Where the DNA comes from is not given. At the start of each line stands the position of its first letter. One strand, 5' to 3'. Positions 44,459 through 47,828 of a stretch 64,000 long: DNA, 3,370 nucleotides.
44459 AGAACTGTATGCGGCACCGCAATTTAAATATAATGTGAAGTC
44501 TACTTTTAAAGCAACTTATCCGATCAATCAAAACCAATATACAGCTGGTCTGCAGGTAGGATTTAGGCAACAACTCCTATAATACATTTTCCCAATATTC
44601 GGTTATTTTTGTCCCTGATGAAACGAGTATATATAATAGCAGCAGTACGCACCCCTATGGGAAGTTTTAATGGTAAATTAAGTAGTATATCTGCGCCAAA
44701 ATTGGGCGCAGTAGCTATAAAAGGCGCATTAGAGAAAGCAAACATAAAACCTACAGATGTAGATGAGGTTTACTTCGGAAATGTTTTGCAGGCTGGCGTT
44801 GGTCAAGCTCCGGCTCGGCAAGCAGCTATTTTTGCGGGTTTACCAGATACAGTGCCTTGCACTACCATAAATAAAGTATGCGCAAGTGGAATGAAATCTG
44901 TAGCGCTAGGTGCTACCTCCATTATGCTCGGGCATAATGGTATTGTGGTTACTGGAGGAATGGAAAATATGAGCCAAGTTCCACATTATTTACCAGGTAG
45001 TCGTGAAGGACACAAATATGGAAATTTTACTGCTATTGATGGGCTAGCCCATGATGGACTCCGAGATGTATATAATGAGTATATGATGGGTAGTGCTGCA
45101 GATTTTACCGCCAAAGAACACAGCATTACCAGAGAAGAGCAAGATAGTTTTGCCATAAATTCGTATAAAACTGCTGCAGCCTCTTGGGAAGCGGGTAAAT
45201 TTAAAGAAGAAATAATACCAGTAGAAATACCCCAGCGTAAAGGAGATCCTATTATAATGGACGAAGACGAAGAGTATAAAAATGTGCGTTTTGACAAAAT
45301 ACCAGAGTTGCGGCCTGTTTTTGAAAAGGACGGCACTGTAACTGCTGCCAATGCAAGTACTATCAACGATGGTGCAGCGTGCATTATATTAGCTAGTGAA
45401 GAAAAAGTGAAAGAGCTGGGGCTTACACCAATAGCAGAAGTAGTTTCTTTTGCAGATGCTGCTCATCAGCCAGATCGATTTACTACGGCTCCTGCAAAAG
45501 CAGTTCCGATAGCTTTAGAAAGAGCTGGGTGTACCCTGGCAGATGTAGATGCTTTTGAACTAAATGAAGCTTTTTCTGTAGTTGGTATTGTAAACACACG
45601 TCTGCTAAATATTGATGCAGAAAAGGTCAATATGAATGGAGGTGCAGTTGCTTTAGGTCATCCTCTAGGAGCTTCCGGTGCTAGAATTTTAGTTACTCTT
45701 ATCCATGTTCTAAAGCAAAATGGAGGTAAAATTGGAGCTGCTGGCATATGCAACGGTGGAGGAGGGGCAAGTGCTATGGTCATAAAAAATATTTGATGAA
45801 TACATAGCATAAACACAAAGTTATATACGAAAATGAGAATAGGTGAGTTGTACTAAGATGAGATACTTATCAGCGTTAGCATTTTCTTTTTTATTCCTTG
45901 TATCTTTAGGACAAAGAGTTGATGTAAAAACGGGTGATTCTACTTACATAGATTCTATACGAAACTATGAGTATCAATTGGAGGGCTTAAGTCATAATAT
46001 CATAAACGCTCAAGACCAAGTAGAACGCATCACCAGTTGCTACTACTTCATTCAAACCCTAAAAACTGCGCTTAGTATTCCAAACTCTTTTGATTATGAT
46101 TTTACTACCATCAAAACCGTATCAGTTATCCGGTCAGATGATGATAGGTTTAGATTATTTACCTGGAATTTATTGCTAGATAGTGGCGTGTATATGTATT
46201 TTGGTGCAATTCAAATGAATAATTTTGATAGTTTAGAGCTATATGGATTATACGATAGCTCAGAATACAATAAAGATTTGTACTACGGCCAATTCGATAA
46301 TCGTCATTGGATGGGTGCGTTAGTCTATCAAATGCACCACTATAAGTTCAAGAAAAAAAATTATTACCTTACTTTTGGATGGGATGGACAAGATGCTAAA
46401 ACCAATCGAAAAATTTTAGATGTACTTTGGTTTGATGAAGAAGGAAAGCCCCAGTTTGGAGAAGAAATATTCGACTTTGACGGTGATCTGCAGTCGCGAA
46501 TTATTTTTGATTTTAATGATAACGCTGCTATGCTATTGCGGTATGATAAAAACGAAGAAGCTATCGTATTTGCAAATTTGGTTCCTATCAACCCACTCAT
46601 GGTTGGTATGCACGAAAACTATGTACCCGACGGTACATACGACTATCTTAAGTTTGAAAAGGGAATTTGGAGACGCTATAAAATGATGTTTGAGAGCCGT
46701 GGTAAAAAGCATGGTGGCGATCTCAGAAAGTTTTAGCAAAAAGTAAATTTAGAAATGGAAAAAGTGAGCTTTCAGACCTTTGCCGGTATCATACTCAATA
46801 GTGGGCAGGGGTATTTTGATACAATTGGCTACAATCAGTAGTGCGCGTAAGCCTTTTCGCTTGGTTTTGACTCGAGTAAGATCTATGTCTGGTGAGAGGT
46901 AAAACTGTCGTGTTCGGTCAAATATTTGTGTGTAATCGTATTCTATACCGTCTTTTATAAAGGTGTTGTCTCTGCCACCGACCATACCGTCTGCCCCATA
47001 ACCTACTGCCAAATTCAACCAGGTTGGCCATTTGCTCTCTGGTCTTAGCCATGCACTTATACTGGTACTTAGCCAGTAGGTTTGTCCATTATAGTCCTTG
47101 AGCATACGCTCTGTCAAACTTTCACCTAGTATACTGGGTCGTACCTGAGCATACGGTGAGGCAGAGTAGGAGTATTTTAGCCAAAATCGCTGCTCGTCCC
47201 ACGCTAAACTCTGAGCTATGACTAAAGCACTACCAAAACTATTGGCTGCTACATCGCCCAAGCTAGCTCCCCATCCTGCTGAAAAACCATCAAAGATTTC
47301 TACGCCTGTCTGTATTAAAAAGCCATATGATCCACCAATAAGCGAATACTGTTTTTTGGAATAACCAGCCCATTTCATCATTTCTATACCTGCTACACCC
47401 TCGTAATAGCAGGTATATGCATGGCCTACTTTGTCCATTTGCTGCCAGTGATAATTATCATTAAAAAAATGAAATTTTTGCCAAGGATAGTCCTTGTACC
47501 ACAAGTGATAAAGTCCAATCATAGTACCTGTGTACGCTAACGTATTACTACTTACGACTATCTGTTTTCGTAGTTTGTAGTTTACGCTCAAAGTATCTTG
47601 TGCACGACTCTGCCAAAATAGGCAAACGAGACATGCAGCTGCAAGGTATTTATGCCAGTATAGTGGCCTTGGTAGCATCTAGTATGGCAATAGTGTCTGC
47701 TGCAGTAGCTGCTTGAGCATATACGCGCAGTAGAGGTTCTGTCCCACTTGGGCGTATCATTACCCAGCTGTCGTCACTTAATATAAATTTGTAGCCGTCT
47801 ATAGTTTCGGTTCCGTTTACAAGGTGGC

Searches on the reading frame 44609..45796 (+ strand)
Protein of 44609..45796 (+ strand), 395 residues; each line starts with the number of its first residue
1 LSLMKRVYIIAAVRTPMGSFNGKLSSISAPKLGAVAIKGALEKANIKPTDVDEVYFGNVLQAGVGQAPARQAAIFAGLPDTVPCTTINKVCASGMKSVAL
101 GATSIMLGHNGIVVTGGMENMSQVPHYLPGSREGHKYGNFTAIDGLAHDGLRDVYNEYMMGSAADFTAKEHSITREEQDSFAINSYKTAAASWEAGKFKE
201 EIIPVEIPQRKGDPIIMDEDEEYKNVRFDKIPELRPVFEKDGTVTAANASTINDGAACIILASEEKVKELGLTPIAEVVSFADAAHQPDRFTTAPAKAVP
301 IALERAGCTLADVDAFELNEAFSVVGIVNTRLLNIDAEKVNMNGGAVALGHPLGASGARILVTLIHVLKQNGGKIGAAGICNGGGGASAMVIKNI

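Call 32: search_protein_families(library=pfam, proteins=[window:44609-45796:+], max_evalue=0.00001)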
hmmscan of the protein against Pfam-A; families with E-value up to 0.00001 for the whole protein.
window:44609-45796:+ (395 aa): 3 families
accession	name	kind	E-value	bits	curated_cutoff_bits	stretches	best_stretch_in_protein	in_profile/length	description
PF00108.29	Thiolase_N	-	1.1e-97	326.9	26.4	1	7-265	1-260/260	Thiolase, N-terminal domain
PF02803.24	Thiolase_C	-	1.5e-46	157.4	27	1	272-393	1-122/123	Thiolase, C-terminal domain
PF22691.2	Thiolase_C_1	-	8.1e-06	26.1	28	0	282-329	7-54/144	Thiolase C-terminal domain-like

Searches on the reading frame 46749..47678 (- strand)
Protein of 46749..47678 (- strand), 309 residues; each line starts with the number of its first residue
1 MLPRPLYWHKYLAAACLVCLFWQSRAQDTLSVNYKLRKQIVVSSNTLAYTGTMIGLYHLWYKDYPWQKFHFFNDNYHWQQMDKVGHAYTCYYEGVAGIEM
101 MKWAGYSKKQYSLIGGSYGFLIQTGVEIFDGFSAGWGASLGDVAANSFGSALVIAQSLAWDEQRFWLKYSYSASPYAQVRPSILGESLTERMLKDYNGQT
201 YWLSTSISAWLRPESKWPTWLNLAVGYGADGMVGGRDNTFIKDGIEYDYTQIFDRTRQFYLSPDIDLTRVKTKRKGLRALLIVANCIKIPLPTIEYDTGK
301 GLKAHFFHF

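Call 34: search_protein_families(library=pfam, proteins=[window:46749-47678:-], max_evalue=0.01)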
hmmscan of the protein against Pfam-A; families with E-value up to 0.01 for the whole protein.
window:46749-47678:- (309 aa): 1 family
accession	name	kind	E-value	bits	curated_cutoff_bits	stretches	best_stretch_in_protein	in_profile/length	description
PF10043.14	DUF2279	-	3.2e-08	34.6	28.6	1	72-152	5-85/91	Predicted periplasmic lipoprotein (DUF2279)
